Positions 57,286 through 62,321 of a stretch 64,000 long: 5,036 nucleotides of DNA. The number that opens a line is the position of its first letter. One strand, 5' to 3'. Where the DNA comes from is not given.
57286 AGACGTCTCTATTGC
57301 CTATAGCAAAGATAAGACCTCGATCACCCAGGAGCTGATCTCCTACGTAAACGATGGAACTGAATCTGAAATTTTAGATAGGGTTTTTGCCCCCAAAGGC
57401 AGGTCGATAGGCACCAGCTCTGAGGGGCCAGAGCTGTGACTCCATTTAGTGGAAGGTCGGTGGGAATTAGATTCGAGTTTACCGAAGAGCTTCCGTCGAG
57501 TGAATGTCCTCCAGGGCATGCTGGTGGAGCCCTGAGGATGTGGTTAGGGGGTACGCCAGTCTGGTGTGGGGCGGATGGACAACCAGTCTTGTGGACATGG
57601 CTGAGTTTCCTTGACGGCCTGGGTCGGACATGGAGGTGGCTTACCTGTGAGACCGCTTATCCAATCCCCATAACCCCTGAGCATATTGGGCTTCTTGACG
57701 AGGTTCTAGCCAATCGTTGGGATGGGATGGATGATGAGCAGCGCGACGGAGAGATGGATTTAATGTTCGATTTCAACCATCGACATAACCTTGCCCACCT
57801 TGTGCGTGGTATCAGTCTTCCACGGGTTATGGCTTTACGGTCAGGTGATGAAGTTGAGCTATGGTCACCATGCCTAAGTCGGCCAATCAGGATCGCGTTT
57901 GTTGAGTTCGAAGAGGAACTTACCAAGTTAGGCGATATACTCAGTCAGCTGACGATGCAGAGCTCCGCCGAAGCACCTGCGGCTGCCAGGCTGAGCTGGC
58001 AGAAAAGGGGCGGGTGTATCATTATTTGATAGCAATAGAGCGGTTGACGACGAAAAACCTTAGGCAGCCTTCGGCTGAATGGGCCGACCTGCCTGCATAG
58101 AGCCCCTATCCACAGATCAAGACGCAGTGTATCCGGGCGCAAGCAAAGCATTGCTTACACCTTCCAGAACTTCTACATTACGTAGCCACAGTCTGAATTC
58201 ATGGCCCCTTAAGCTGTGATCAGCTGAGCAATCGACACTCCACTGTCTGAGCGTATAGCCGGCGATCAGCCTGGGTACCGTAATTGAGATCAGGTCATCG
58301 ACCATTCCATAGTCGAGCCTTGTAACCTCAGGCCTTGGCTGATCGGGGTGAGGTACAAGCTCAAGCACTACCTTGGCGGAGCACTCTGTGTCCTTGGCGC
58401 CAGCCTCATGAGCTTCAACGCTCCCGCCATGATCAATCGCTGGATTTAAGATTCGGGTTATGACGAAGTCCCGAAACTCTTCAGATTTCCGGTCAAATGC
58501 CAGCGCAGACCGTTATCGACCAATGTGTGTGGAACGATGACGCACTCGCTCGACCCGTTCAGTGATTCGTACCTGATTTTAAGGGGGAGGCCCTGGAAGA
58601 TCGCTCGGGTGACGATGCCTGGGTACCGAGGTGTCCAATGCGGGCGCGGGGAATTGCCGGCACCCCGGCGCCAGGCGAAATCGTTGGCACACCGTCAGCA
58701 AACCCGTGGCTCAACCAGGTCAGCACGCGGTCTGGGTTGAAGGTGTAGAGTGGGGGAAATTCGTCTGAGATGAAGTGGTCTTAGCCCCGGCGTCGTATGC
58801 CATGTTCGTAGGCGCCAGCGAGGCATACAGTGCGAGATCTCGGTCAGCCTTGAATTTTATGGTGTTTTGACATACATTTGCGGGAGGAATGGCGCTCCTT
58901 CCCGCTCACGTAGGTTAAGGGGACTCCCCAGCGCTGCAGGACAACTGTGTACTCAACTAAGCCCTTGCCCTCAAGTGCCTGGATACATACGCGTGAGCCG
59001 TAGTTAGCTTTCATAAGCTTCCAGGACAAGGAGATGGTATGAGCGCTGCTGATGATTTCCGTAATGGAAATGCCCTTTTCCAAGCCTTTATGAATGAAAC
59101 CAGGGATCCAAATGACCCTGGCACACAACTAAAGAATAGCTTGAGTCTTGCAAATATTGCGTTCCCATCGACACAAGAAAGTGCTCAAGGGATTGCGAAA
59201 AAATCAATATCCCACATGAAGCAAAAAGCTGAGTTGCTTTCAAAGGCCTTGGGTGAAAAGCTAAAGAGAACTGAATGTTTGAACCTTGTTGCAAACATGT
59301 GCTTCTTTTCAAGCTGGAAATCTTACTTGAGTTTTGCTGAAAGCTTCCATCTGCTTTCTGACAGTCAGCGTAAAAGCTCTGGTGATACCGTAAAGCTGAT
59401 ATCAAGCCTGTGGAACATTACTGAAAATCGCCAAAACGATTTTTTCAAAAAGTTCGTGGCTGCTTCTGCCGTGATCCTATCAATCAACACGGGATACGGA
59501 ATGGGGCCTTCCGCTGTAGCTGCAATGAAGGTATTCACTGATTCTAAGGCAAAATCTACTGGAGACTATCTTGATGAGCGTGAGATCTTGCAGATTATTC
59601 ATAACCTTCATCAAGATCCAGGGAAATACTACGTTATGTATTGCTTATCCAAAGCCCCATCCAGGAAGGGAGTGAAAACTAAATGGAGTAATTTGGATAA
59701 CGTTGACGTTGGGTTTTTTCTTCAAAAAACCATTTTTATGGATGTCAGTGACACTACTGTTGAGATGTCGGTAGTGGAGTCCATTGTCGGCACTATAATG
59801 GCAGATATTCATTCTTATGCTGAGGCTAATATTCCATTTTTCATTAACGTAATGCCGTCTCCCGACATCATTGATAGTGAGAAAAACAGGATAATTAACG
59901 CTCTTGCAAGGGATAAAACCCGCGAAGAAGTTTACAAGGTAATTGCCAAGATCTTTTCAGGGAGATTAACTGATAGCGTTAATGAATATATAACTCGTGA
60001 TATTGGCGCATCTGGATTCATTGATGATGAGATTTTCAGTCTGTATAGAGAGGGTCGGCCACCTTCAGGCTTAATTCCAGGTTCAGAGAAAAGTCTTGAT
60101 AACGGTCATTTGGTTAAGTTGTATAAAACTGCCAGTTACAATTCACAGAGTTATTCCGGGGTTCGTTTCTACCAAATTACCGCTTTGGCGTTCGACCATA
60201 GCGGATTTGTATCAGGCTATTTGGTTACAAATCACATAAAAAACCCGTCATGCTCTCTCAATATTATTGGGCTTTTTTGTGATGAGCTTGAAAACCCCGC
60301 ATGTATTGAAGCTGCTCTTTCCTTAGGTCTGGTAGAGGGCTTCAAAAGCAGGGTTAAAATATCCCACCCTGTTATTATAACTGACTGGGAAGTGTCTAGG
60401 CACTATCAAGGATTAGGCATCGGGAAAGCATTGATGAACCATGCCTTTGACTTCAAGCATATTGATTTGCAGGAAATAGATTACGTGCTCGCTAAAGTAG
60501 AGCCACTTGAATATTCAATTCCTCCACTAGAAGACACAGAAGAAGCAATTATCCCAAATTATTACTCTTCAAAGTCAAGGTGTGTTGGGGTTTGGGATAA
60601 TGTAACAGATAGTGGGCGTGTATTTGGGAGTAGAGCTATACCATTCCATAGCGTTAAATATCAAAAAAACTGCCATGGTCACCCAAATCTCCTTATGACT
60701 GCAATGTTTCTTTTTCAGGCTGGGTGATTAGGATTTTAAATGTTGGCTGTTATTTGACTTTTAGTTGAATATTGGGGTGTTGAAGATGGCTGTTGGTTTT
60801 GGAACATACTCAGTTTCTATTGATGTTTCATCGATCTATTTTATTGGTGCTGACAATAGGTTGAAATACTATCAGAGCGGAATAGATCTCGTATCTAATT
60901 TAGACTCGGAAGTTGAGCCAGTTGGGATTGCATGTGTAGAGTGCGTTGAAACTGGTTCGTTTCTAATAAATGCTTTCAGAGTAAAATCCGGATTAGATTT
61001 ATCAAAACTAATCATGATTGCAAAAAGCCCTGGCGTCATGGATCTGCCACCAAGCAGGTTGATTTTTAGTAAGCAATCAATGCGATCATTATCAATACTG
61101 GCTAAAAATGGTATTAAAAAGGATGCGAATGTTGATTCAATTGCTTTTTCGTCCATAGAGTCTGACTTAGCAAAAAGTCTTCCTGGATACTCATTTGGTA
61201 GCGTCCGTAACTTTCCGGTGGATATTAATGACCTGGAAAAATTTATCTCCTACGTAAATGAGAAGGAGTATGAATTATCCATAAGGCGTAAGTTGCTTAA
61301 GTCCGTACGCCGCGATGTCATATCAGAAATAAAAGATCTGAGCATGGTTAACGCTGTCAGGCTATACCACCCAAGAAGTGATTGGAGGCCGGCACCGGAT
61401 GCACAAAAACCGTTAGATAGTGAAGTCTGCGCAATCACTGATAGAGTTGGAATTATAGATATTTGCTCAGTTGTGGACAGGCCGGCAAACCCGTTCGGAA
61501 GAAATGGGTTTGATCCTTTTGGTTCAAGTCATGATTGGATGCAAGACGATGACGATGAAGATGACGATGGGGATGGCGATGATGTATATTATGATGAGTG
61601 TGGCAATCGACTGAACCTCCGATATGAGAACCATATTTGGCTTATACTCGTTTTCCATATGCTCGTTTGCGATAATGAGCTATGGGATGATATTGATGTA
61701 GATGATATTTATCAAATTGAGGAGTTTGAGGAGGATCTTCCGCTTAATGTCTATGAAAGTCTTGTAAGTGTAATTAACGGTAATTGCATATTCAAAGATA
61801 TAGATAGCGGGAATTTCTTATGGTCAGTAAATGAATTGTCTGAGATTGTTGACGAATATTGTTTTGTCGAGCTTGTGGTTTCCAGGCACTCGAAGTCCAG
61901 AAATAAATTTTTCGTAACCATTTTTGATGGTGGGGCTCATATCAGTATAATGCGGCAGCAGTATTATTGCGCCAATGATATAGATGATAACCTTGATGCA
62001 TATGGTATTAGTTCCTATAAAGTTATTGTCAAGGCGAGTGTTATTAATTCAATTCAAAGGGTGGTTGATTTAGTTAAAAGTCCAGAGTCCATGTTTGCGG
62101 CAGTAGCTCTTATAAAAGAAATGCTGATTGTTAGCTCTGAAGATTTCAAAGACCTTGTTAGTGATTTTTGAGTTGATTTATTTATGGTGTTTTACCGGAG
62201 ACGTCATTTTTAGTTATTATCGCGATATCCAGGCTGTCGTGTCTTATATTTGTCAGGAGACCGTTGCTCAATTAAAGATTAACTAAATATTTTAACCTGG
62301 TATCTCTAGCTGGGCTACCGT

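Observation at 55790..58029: ART-fold protein, then Fic protein with degenerate catalytic motif, then a coupled Trp-rich protein: candidate toxin/immunity or effector module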

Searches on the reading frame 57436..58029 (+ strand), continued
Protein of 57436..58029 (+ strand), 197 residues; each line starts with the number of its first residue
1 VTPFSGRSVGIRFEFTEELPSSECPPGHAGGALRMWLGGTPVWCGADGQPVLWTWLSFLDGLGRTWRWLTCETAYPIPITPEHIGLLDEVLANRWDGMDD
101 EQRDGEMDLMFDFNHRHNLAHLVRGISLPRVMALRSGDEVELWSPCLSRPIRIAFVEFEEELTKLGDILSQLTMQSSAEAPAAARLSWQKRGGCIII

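Call 108: find_related_loci(query=A5, collection=viral_contigs, flank=3000)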
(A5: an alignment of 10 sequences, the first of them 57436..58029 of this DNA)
Query A5 (197 aa) in viral_contigs; peptide patterns used: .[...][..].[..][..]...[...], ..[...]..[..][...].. (x = any residue, [..] = any of these).
25 stretches matched a pattern, but none encodes a relative of the query by tblastn (E <= 1e-3).

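Call 111: find_encoding_contigs(protein=P0170, flank=2500, max_places=2)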
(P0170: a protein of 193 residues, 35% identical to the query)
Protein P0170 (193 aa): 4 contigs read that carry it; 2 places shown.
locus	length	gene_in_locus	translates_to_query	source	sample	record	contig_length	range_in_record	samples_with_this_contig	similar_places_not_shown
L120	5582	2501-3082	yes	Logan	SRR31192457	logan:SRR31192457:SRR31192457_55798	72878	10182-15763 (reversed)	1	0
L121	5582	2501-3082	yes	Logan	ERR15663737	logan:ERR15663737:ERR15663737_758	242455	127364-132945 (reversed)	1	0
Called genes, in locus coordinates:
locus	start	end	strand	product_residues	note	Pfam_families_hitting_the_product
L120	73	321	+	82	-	-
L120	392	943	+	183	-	-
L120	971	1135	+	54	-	-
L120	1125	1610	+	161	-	-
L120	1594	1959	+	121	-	-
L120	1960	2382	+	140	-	-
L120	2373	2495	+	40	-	-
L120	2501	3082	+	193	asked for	-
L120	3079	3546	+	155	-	-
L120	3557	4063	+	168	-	-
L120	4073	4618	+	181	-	-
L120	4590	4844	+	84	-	-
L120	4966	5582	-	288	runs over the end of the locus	PF23806:Phage_TTP_14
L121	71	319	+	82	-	-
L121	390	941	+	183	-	-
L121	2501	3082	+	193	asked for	-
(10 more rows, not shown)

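Call 112: find_encoding_contigs(protein=P0158, flank=2500, max_places=2)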
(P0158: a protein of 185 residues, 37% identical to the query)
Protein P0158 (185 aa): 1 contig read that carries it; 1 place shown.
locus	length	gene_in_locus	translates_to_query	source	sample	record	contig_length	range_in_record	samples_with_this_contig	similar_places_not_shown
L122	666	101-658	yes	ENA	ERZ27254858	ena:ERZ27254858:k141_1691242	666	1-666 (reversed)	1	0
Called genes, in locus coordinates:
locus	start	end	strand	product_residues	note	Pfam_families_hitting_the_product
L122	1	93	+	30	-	?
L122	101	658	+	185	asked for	-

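Call 120: search_solved_structures(query=A4, max_evalue=10, show_alignments=3)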
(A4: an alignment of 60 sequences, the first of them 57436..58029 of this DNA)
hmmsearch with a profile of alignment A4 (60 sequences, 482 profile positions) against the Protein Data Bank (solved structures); distinct sequences matched with E-value up to 10: 5.
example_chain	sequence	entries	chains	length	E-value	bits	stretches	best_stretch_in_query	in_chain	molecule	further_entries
3dte_A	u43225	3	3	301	0.00032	22.8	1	355-449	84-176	IrrE protein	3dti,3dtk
8slm_A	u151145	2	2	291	0.0026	19.8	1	355-449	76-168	Zn dependent hydrolase fused to HTH domain, IrrE ortholog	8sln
7t5t_A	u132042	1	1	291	0.0033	19.5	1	366-450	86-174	CapP toxin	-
9vzy_A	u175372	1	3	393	0.017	17.1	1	354-449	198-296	HTH cro/C1-type domain-containing protein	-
3cqb_A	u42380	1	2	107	0.53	12.2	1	326-383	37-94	Probable protease htpX homolog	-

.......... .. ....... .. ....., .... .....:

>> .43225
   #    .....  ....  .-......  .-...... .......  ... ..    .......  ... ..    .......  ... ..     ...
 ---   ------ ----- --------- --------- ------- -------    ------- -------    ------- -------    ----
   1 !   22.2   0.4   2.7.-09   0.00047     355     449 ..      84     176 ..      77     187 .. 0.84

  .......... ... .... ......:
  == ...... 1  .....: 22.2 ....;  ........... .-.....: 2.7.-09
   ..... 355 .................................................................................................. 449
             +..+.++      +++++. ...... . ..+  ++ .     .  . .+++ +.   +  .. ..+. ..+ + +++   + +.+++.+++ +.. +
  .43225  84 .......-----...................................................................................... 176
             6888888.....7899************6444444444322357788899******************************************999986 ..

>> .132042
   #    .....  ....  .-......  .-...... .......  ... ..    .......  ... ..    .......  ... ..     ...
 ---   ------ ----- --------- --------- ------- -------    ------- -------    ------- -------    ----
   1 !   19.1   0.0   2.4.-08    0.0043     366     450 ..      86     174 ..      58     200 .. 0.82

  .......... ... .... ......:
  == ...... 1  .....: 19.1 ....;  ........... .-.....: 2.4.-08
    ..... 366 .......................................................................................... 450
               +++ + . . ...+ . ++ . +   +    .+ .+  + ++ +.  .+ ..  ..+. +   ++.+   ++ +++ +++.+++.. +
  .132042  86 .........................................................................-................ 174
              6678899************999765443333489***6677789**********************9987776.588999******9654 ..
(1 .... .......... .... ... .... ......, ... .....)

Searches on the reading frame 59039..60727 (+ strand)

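Call 3: search_protein_families(library=pfam, proteins=[window:59039-60727:+], max_evalue=0.1)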
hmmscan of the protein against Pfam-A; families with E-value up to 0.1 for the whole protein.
window:59039-60727:+ (562 aa): 2 families
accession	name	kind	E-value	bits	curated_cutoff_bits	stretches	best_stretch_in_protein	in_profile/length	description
PF00583.31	Acetyltransf_1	-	0.00094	19.9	20.7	1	445-471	60-86/116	Acetyltransferase (GNAT) family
PF13508.13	Acetyltransf_7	-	0.0023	18.7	27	1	452-474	36-57/84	Acetyltransferase (GNAT) domain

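Call 4: search_protein_families(library=ncbifam, proteins=[window:59039-60727:+], max_evalue=0.1)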
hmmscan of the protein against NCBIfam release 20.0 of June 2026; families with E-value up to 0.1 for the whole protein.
window:59039-60727:+ (562 aa): 1 family
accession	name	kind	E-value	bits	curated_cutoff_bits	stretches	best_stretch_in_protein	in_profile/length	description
NF000487.1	stat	exception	0.073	12.6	420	0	445-473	105-133/189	streptothricin N-acetyltransferase STAT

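Call 12: search_protein_families(library=padloc, proteins=[window:59039-60727:+], max_evalue=0.01)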
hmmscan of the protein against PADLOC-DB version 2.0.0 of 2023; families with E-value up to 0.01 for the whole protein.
window:59039-60727:+ (562 aa): 0 families

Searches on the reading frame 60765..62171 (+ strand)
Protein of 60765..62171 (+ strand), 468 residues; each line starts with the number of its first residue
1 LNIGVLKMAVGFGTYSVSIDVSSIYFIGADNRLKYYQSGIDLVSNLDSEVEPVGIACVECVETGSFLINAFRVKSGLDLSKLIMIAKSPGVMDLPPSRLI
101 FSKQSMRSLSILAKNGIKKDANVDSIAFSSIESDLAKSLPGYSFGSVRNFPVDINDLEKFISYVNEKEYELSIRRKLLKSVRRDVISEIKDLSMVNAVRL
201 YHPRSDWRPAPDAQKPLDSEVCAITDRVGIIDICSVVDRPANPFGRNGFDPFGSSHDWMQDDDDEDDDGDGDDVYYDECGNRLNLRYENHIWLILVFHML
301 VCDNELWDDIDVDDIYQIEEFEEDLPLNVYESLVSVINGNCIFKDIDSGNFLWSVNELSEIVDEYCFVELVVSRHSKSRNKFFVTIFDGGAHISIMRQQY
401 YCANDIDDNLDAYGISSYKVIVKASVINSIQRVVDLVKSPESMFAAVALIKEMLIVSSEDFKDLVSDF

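Call 3: search_protein_families(library=pfam, proteins=[window:60765-62171:+], max_evalue=0.1)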
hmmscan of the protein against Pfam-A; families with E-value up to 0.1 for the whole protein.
window:60765-62171:+ (468 aa): 1 family
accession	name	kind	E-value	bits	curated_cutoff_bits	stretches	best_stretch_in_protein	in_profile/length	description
PF20434.5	BD-FAE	-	0.047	13.6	26.8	0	126-173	39-86/215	BD-FAE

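Call 4: search_protein_families(library=ncbifam, proteins=[window:60765-62171:+], max_evalue=0.1)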
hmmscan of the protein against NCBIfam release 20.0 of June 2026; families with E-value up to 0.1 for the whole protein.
window:60765-62171:+ (468 aa): 1 family
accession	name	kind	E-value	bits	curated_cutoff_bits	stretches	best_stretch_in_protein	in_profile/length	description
TIGR00576.1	dut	superfamily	0.0012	18.6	102.55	1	36-93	20-81/143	dUTP diphosphatase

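Call 12: search_protein_families(library=padloc, proteins=[window:60765-62171:+], max_evalue=0.01)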
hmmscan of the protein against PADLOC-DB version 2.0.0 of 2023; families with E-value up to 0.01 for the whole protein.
window:60765-62171:+ (468 aa): 0 families
